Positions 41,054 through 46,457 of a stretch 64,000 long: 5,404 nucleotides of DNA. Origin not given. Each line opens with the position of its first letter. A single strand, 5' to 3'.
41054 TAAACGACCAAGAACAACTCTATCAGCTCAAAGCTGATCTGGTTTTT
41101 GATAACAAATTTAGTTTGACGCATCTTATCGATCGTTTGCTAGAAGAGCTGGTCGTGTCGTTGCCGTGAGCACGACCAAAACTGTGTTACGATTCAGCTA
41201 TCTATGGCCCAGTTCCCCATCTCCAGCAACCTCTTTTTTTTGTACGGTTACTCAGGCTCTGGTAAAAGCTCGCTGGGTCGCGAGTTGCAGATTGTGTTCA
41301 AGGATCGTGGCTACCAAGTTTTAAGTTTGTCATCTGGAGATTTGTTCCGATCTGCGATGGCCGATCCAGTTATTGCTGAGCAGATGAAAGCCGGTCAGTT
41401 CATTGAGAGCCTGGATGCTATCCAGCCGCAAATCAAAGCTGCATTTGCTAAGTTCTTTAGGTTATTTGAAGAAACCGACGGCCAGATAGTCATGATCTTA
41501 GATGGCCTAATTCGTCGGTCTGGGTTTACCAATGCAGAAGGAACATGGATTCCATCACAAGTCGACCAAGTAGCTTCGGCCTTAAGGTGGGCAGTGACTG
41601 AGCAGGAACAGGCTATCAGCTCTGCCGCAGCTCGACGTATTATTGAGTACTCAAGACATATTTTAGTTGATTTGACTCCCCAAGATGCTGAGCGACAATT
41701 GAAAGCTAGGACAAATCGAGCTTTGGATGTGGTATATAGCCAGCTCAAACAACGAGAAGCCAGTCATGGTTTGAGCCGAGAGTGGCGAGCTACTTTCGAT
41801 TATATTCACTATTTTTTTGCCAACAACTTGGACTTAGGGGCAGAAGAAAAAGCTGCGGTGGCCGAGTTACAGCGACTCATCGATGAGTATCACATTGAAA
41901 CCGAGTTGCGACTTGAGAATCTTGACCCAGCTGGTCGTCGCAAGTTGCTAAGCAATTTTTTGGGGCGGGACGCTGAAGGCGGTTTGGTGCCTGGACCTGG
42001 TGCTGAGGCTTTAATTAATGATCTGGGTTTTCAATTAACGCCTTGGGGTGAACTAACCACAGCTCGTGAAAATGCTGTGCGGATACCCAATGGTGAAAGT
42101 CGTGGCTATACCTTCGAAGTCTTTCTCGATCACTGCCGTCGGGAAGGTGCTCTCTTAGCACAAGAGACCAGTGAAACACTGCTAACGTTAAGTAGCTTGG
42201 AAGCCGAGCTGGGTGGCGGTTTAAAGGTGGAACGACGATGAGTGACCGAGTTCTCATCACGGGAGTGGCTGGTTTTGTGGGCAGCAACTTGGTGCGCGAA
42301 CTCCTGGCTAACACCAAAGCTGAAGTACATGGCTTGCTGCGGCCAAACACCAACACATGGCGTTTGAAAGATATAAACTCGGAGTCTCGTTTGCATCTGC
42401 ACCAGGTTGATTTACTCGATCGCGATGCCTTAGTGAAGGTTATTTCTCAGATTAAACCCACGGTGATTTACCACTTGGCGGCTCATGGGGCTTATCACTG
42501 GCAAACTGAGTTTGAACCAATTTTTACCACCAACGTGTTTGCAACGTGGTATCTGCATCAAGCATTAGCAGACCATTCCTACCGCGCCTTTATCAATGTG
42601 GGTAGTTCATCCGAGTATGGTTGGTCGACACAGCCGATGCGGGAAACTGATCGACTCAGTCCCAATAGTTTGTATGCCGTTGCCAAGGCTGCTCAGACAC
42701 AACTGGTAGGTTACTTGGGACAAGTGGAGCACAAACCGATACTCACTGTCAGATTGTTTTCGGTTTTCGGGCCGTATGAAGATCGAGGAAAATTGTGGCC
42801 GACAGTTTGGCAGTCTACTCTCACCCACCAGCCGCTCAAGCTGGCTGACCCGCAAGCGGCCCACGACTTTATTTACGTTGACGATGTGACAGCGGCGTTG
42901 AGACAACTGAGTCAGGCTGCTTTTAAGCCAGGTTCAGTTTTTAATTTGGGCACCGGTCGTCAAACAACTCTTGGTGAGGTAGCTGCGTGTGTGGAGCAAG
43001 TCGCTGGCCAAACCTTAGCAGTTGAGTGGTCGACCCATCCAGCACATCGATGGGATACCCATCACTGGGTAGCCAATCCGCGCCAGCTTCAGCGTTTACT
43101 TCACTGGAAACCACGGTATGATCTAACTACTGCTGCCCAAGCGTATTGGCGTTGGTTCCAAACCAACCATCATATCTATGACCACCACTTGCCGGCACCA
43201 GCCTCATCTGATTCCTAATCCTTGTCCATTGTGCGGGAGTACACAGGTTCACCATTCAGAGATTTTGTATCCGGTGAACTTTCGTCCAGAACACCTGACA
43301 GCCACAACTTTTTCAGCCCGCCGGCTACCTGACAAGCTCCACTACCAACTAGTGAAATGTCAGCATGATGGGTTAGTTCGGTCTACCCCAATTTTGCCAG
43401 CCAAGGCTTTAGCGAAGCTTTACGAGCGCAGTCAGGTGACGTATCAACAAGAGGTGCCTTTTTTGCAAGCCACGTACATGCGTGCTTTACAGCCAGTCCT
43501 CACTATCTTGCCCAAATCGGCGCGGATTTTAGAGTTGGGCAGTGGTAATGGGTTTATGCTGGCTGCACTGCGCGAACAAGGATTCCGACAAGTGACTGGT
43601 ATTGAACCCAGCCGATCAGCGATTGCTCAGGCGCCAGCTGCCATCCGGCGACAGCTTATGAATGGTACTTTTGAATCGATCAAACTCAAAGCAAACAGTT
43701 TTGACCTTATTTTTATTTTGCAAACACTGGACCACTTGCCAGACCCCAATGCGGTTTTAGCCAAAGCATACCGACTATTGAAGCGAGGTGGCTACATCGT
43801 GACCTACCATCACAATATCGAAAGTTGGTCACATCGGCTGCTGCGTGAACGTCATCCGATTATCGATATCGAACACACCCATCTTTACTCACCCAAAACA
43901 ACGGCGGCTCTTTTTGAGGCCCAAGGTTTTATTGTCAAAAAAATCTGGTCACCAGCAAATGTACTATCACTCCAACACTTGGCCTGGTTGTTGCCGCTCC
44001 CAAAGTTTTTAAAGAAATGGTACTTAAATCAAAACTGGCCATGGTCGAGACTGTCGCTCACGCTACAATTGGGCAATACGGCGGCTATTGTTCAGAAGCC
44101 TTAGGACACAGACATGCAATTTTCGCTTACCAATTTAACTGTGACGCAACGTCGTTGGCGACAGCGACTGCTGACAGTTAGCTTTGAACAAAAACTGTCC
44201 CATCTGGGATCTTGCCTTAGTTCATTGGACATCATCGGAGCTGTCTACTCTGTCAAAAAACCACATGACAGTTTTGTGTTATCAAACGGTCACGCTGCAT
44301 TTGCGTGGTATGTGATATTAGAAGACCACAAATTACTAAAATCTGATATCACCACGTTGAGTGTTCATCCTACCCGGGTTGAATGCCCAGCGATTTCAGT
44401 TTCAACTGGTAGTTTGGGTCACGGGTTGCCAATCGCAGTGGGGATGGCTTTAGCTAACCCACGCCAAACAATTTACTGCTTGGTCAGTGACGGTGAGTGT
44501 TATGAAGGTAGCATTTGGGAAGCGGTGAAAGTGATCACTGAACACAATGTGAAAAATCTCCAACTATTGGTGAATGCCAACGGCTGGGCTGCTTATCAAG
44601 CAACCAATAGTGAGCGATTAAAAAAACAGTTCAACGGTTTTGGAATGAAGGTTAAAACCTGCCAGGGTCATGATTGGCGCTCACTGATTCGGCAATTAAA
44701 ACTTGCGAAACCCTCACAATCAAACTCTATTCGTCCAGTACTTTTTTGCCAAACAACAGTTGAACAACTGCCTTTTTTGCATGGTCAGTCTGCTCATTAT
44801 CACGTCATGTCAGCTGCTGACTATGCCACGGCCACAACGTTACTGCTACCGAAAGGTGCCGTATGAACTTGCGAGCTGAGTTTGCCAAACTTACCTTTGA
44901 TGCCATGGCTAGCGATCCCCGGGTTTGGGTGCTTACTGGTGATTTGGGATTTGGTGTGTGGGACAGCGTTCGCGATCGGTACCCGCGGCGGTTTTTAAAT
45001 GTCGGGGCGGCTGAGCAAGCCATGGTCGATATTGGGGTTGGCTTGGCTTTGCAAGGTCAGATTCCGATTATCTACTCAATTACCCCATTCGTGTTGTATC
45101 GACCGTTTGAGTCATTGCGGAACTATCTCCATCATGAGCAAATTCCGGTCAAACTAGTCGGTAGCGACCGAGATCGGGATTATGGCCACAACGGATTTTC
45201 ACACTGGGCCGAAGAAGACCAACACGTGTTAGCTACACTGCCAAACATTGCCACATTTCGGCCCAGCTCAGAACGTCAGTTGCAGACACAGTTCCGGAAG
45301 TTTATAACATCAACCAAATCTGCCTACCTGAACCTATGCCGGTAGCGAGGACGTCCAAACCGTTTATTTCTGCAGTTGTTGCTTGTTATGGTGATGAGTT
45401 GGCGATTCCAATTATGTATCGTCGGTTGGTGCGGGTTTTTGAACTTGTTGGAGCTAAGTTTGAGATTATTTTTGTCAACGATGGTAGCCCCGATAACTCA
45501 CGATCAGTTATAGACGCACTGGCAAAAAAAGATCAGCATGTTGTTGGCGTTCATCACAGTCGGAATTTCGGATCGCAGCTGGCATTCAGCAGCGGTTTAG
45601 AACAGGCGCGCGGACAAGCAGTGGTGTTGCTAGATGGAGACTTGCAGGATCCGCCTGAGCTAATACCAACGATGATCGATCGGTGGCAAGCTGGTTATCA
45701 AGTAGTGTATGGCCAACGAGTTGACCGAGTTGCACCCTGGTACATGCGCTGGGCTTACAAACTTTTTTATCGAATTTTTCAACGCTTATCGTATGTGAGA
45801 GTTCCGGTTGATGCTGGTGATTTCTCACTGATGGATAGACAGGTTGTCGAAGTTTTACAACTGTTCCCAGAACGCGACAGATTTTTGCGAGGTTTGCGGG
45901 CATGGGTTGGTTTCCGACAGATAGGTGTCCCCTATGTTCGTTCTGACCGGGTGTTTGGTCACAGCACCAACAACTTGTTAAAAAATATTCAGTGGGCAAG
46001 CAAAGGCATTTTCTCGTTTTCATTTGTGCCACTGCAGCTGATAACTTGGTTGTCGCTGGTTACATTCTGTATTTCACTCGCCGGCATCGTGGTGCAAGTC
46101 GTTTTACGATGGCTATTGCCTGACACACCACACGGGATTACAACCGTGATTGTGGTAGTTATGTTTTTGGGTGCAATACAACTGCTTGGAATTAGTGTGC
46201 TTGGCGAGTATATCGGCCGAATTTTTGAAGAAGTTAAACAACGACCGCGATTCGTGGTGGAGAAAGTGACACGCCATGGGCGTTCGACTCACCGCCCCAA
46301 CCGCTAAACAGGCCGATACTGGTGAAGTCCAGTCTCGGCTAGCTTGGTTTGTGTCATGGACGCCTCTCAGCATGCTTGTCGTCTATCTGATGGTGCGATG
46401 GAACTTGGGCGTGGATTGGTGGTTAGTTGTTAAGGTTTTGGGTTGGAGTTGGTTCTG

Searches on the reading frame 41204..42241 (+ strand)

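Call 10: search_protein_families(library=pfam, proteins=[window:41204-42241:+], max_evalue=0.01)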
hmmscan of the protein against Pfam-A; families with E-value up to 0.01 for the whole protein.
window:41204-42241:+ (345 aa): 5 families
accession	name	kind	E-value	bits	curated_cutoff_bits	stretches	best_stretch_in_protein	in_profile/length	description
PF13191.12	AAA_16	-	4.1e-05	24.6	32.6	1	9-102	25-141/167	AAA ATPase domain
PF13207.12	AAA_17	-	0.001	19.8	27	1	14-83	1-63/136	AAA domain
PF01637.24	ATPase_2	-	0.0015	18.8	33.2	1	9-109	21-126/225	ATPase domain predominantly from Archaea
PF13671.12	AAA_33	-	0.003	18.3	27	0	10-63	1-45/143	AAA domain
PF01583.26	APS_kinase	-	0.0078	16.7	21.1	0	10-52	4-45/152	Adenylylsulphate kinase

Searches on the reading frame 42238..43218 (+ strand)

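Call 10: search_protein_families(library=pfam, proteins=[window:42238-43218:+], max_evalue=0.01)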
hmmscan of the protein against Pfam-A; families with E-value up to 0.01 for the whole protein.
window:42238-43218:+ (326 aa): 8 families
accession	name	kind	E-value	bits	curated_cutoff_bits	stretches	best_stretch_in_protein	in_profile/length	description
PF01370.27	Epimerase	-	3.5e-44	151.5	20.9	1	5-238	1-240/240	NAD dependent epimerase/dehydratase family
PF16363.11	GDP_Man_Dehyd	-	6.3e-41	141.3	27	1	6-298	1-327/332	GDP-mannose 4,6 dehydratase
PF04321.23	RmlD_sub_bind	-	3.1e-13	49.9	27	1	4-257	2-232/287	RmlD substrate binding domain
PF01073.25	3Beta_HSD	-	6e-13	48.9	22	1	6-220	1-224/280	3-beta hydroxysteroid dehydrogenase/isomerase family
PF02719.21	Polysacc_synt_2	-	3.1e-09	36.9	20.2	1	5-259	1-250/293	Polysaccharide biosynthesis protein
PF07993.18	NAD_binding_4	-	2.2e-07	30.7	20.1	1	7-126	1-140/258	Male sterility protein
PF13460.12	NAD_binding_10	-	2.7e-07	31.1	27.2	1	9-153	1-127/184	NAD(P)H-binding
PF08659.16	KR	-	4e-05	24.1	22.6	1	5-126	3-139/180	KR domain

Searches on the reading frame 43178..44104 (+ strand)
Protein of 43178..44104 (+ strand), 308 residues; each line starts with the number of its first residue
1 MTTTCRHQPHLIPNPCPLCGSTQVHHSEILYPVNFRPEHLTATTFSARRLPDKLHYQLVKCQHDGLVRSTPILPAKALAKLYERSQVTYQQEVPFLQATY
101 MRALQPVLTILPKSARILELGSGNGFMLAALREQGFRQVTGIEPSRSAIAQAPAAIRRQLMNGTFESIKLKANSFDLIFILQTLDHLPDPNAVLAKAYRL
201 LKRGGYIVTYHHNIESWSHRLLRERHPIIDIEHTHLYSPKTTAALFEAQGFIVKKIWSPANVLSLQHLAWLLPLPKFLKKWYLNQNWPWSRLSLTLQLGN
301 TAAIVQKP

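Call 10: search_protein_families(library=pfam, proteins=[window:43178-44104:+], max_evalue=0.01)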
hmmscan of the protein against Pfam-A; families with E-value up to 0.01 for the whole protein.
window:43178-44104:+ (308 aa): 9 families
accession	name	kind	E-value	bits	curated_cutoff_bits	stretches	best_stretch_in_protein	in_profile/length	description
PF13489.12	Methyltransf_23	-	1.3e-22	80.8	27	1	96-252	5-160/164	Methyltransferase domain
PF08241.18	Methyltransf_11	-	1.2e-20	74.3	21.2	1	118-208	1-94/95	Methyltransferase domain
PF13649.12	Methyltransf_25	-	2.9e-16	60.4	27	1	117-205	1-97/97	Methyltransferase domain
PF13847.12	Methyltransf_31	-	1.5e-15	57.6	27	1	113-222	3-122/145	Methyltransferase domain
PF08242.18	Methyltransf_12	-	6e-15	56.2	30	1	118-207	1-98/98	Methyltransferase domain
PF07021.18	MetW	-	9.8e-09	35.6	21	1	106-221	6-119/193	Methionine biosynthesis protein MetW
PF08003.17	Methyltransf_9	-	0.00016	21.2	23.8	1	113-222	115-230/315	Protein of unknown function (DUF1698)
PF01209.24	Ubie_methyltran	-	0.0021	17.9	20.1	1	157-209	99-151/233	ubiE/COQ5 methyltransferase family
PF01135.25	PCMT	-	0.0044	17.2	20.3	1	94-160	59-122/210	Protein-L-isoaspartate(D-aspartate) O-methyltransferase (PCMT)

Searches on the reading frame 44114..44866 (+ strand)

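Call 10: search_protein_families(library=pfam, proteins=[window:44114-44866:+], max_evalue=0.01)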
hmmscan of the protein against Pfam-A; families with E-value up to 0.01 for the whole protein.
window:44114-44866:+ (250 aa): 4 families
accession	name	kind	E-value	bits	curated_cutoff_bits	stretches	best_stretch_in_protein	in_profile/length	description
PF00456.26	Transketolase_N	-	3e-12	46.6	22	1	51-216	55-244/334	Transketolase, thiamine diphosphate binding domain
PF13292.11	DXP_synthase_N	-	8.5e-10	38.8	21.2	1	6-159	16-174/274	1-deoxy-D-xylulose-5-phosphate synthase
PF09364.15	XFP_N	-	8.6e-08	31.8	23.7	1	90-194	131-243/364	XFP N-terminal domain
PF02775.26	TPP_enzyme_C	-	8.8e-07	29.3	21.9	1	96-166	25-93/151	Thiamine pyrophosphate enzyme, C-terminal TPP binding domain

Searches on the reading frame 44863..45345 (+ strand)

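Call 10: search_protein_families(library=pfam, proteins=[window:44863-45345:+], max_evalue=0.01)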
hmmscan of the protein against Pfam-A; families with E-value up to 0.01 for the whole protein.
window:44863-45345:+ (160 aa): 1 family
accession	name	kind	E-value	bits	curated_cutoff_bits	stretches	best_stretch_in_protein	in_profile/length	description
PF02779.29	Transket_pyr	-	3.1e-19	69.7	27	1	7-155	9-164/174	Transketolase, pyrimidine binding domain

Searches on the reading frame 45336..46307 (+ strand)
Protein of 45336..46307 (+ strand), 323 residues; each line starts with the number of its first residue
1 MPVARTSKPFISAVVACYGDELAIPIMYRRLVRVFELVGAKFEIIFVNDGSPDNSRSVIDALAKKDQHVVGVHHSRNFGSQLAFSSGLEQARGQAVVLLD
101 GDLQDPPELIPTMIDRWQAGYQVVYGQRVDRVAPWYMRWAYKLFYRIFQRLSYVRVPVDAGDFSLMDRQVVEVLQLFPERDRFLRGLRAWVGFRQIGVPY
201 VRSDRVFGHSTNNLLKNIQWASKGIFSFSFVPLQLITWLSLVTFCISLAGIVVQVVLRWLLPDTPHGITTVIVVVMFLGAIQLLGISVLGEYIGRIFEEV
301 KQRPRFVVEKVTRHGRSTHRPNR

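Call 3: search_protein_families(library=pfam, proteins=[window:45336-46307:+], max_evalue=1)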
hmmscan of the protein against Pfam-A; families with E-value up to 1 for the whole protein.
window:45336-46307:+ (323 aa): 3 families
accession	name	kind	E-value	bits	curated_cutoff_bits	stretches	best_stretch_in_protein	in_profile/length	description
PF00535.33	Glycos_transf_2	-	9.6e-28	97.7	23.3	1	12-172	1-165/168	Glycosyl transferase family 2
PF10111.15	Glyco_tranf_2_2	-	3.2e-05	24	27.3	1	38-102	26-91/276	Glycosyltransferase like family 2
PF12804.13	NTP_transf_3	-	0.01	16.5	27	1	30-144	29-138/160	MobA-like NTP transferase domain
